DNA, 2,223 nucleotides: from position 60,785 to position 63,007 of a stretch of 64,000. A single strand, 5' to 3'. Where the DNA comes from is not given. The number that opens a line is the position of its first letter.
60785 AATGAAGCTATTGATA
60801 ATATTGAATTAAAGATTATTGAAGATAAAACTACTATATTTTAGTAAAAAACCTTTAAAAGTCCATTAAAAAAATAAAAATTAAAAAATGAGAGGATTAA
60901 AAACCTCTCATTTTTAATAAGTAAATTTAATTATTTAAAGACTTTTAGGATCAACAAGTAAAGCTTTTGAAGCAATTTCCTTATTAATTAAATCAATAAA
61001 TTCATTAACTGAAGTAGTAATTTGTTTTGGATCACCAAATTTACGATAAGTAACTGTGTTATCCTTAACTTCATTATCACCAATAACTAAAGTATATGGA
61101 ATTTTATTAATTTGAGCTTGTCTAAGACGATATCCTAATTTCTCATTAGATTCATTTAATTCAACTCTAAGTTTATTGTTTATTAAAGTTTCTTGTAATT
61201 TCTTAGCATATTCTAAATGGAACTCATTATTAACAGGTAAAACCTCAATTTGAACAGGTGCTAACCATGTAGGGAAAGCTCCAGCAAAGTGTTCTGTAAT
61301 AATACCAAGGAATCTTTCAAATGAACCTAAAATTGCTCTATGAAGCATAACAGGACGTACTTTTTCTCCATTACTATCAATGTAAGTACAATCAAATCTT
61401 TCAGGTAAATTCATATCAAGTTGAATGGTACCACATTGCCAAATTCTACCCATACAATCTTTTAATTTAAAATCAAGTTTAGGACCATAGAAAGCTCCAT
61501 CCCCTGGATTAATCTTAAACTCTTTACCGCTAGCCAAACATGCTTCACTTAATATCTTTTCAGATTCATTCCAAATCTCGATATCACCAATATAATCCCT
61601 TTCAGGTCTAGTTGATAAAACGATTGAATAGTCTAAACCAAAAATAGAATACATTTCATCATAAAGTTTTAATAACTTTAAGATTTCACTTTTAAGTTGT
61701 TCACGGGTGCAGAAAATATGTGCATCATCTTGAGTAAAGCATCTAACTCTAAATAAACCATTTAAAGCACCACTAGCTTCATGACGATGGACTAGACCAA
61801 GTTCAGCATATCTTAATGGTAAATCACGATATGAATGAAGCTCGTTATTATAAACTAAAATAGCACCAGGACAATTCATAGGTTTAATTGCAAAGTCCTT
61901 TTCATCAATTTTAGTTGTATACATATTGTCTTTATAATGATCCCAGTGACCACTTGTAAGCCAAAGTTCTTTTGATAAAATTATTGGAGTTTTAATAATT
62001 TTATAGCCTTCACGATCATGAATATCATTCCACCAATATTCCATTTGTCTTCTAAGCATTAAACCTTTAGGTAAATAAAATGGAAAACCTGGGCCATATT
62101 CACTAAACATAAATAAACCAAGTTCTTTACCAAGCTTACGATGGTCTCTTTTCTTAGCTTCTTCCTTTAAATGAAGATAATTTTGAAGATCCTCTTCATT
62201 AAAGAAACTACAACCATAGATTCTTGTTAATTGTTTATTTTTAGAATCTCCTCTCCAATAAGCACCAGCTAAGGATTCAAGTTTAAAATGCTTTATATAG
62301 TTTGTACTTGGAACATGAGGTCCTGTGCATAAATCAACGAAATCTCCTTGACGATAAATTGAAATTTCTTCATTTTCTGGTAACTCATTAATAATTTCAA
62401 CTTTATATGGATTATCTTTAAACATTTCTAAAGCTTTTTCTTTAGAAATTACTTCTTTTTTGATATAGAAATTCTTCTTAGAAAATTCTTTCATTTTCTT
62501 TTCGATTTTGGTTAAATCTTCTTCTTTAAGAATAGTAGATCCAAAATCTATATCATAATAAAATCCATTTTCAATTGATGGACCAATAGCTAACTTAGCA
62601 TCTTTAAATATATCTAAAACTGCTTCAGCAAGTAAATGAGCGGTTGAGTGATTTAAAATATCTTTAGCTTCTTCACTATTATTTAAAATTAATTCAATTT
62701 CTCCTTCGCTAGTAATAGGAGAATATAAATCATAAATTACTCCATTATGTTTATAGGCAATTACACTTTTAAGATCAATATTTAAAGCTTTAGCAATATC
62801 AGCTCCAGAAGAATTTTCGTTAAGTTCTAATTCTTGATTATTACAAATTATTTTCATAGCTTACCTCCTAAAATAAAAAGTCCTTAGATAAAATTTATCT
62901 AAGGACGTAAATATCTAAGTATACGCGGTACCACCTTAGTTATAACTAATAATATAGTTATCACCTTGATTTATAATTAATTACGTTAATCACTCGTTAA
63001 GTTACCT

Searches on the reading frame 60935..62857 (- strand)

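Call 69: search_protein_families(library=pfam, proteins=[window:60935-62857:-], max_evalue=0.0001)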
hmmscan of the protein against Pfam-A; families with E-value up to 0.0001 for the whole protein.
window:60935-62857:- (640 aa): 3 families
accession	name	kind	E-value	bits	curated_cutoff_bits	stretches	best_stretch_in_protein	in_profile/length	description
PF00587.30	tRNA-synt_2b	-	1.1e-50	172.7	29.3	1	313-524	1-179/179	tRNA synthetase class II core domain (G, H, P, S and T)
PF03129.25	HGTP_anticodon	-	1.2e-21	77.1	21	1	536-626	1-93/94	Anticodon binding domain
PF07973.19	tRNA_SAD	-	4e-17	62.3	24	1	165-214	1-44/44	Threonyl and Alanyl tRNA synthetase second additional domain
